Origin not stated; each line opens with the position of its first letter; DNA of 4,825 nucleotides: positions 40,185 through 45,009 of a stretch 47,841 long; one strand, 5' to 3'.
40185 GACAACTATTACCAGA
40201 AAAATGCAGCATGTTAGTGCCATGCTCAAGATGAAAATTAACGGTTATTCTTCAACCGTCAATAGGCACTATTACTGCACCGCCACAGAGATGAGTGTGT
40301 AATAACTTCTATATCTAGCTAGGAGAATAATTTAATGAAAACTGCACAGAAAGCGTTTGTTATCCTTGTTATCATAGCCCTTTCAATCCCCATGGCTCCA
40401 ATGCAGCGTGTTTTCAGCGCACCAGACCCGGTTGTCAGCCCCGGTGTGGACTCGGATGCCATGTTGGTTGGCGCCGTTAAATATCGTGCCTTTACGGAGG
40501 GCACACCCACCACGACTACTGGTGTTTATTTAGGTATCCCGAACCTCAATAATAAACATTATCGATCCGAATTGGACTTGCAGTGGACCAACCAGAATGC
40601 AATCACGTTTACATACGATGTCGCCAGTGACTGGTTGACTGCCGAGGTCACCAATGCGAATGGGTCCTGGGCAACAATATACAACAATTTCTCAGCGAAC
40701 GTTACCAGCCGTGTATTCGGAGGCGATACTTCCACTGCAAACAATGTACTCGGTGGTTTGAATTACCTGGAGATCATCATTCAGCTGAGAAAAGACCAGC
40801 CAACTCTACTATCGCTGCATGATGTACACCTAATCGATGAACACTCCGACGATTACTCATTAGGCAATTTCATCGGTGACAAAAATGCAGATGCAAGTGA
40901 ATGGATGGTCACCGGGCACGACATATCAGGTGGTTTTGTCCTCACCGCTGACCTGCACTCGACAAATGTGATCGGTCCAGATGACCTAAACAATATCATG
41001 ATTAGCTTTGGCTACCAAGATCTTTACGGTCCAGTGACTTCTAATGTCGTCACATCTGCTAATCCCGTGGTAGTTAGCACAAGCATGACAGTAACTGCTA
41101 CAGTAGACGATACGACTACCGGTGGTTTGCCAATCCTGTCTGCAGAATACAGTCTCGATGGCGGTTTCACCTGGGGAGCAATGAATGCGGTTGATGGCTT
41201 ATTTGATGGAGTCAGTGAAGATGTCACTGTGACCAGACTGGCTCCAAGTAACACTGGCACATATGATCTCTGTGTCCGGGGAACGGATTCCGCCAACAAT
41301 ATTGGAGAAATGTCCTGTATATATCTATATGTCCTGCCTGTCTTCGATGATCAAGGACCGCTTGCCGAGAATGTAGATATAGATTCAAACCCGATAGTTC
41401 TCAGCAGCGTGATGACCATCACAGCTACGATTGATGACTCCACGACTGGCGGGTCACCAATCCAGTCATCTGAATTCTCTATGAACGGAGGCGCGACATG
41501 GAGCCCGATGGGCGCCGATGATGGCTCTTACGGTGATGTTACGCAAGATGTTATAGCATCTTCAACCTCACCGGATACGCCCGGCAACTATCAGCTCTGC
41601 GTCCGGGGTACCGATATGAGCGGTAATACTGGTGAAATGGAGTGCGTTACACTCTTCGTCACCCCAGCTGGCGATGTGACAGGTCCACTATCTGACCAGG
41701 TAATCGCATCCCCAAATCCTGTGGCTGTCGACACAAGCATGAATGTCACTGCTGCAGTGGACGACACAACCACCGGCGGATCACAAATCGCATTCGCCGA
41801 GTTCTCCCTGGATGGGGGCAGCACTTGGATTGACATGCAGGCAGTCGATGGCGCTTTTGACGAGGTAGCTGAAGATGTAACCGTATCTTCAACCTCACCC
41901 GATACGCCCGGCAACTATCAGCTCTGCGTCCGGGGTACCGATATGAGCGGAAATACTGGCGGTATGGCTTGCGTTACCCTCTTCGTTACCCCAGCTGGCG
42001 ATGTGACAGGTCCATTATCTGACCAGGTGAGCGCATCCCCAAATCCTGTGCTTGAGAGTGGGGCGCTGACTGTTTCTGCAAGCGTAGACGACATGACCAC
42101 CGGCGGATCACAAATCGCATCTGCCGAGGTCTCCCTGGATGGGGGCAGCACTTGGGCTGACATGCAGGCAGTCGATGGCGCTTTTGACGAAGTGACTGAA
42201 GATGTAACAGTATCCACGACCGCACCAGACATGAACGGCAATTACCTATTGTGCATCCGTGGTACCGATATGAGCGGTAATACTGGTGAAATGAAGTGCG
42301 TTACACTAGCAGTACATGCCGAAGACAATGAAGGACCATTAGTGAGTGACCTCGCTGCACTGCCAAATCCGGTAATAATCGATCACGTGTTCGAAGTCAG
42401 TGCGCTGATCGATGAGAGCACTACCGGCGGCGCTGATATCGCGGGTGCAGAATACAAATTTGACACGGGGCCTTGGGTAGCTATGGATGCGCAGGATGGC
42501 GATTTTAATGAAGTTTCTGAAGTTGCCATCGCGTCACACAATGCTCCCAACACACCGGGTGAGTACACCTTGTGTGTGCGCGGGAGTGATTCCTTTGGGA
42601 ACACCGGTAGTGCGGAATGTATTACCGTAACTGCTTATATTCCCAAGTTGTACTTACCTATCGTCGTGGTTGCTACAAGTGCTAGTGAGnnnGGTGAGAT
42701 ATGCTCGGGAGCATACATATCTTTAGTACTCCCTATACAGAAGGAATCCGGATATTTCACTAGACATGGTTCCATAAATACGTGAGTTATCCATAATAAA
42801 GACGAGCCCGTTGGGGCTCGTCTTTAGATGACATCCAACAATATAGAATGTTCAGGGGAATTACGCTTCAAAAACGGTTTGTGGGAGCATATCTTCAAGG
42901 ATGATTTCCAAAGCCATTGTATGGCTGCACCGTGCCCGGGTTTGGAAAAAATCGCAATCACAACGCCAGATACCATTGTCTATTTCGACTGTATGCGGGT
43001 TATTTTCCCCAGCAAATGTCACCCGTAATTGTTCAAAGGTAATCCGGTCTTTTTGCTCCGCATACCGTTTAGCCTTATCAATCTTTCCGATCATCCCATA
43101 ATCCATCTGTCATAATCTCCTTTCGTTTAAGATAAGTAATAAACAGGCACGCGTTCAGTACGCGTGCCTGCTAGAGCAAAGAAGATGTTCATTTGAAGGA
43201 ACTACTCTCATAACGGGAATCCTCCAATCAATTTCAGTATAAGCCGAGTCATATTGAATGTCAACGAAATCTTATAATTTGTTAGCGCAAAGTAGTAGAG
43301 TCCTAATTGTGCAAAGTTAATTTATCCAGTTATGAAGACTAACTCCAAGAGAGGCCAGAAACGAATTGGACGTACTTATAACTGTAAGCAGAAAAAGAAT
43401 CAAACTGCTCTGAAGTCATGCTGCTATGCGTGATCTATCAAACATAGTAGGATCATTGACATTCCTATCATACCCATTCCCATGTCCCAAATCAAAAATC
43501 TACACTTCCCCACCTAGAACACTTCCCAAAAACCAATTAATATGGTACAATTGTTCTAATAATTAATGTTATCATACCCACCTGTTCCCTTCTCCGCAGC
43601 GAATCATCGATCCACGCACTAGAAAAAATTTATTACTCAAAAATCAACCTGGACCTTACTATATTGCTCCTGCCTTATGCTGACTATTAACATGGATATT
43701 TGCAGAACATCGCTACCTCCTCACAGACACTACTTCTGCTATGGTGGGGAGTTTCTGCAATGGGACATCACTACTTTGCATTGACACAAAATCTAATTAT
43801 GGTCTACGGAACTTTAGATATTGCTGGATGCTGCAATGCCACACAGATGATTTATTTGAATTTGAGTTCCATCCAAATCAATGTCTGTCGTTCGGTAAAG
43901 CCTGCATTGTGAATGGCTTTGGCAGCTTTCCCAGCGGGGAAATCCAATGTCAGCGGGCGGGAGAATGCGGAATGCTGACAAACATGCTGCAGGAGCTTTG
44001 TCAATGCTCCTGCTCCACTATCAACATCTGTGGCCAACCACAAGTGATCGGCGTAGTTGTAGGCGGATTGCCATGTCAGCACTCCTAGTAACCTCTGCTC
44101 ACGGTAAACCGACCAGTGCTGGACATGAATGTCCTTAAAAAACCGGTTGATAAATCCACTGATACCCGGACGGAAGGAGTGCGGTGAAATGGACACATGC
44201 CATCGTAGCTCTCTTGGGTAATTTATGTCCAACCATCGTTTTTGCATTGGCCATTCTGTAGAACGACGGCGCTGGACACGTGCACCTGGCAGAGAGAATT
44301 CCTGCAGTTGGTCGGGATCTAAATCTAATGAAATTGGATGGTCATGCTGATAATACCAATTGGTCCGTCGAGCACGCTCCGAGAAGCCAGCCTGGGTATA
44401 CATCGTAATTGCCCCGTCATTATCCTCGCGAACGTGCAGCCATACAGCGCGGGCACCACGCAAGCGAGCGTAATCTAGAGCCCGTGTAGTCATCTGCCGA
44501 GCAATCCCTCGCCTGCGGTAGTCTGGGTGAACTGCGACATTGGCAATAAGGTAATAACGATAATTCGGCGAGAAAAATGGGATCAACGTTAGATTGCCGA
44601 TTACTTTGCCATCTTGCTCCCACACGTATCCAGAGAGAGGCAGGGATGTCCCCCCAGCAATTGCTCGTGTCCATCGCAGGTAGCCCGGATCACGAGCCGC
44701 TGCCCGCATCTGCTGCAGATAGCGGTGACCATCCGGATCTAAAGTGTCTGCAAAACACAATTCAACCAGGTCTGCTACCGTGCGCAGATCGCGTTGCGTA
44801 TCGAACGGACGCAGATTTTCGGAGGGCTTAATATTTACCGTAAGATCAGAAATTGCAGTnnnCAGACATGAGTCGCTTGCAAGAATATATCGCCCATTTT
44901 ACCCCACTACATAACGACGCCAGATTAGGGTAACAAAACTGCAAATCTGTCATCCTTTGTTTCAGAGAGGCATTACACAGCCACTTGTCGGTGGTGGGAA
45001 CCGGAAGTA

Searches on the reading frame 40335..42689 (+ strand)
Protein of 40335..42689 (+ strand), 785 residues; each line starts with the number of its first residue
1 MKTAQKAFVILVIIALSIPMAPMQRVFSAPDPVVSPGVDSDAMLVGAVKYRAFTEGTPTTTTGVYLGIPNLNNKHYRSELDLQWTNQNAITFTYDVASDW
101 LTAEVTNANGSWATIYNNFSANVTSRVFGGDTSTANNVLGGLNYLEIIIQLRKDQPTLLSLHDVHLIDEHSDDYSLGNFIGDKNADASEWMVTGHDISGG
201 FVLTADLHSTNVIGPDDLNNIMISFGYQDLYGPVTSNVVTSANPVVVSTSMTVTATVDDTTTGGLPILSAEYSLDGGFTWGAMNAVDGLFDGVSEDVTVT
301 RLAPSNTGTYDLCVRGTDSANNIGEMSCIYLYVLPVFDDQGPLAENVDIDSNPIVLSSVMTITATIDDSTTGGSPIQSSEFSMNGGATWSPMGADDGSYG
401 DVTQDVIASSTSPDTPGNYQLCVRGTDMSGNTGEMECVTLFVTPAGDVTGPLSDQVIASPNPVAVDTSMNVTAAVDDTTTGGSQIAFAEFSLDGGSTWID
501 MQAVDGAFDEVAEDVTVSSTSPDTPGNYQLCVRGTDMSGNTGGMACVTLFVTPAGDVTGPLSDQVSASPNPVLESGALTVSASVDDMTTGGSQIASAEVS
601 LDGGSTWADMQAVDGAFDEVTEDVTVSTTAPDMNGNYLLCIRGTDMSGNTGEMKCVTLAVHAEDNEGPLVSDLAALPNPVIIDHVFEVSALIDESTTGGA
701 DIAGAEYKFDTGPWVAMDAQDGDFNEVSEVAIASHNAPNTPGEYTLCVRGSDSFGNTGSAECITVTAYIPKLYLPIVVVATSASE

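Call 36: search_protein_families(library=pfam, proteins=[window:40335-42689:+], max_evalue=0.001)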
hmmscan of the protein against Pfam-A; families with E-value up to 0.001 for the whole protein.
window:40335-42689:+ (785 aa): 6 families
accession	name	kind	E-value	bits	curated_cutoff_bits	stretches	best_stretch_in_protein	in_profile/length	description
PF07495.19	Y_Y_Y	-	1.8e-12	47.4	26.6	0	415-440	36-60/65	Y_Y_Y domain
PF24421.1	Ig_J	-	1.8e-07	31.7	29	0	415-441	74-100/104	Tip attachment protein J, Ig-like domain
PF19077.6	Big_13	-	4.3e-06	27.6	27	0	412-437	70-95/102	Bacterial Ig-like domain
PF03404.22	Mo-co_dimer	-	2.7e-05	24.6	22.7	0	589-610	40-61/138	Mo-co oxidoreductase dimerisation domain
PF15418.12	DUF4625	-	3.8e-05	24.4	27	0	415-436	104-125/131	Domain of unknown function (DUF4625)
PF03174.19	CHB_HEX_C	-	7.4e-05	23.1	23.6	0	265-287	32-53/76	Chitobiase/beta-hexosaminidase C-terminal domain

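Call 40: search_protein_families(library=ncbifam, proteins=[window:40335-42689:+], max_evalue=0.01)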
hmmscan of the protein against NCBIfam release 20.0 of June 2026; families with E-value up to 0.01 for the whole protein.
window:40335-42689:+ (785 aa): 3 families
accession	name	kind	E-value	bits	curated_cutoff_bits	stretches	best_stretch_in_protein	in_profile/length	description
NF047446.1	barrel_OmpL47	domain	1.6e-12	47.7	40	0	591-660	15-68/68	OmpL47-type beta-barrel domain-containing protein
NF052247.1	SorT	equivalog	7.9e-09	34.8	570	0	589-652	301-363/387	SorT family sulfite dehydrogenase catalytic subunit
NF052245.1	SorA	equivalog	0.00015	20.6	600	0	371-437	313-377/396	SorA family sulfite dehydrogenase catalytic subunit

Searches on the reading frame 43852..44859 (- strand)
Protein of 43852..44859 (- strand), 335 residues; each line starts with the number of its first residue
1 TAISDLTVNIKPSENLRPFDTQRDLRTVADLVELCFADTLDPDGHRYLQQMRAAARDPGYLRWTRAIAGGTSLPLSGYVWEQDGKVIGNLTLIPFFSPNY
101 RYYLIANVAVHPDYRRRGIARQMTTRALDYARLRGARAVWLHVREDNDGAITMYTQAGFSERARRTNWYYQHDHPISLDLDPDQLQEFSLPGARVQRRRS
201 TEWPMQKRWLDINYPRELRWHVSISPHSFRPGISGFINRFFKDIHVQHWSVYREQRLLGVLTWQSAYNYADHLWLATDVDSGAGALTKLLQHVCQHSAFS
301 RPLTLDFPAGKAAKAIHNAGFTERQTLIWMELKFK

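Call 36: search_protein_families(library=pfam, proteins=[window:43852-44859:-], max_evalue=0.001)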
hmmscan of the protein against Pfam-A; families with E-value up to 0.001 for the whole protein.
window:43852-44859:- (335 aa): 8 families
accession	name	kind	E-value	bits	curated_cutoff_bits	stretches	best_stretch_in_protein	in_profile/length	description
PF00583.31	Acetyltransf_1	-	7.7e-21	75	20.7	1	76-159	34-116/116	Acetyltransferase (GNAT) family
PF13508.13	Acetyltransf_7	-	1.2e-13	51.7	27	1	78-161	6-84/84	Acetyltransferase (GNAT) domain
PF13527.13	Acetyltransf_9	-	4.3e-11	43.3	25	1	22-159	7-124/127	Acetyltransferase (GNAT) domain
PF13673.13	Acetyltransf_10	-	5.7e-08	33.2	23.6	1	104-162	53-110/128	Acetyltransferase (GNAT) domain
PF08445.16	FR47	-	2.4e-06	27.9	22.1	1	105-168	24-85/86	FR47-like protein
PF13302.13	Acetyltransf_3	-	3.7e-06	28.1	25.4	1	24-159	11-137/138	Acetyltransferase (GNAT) domain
PF24553.2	Rv0428c_C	-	7.9e-05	22.8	27.2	1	105-165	162-221/224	Probable histone acetyltransferase Rv0428c C-terminal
PF14542.12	Acetyltransf_CG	-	0.00012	22.6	30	1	103-139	25-61/80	GCN5-related N-acetyl-transferase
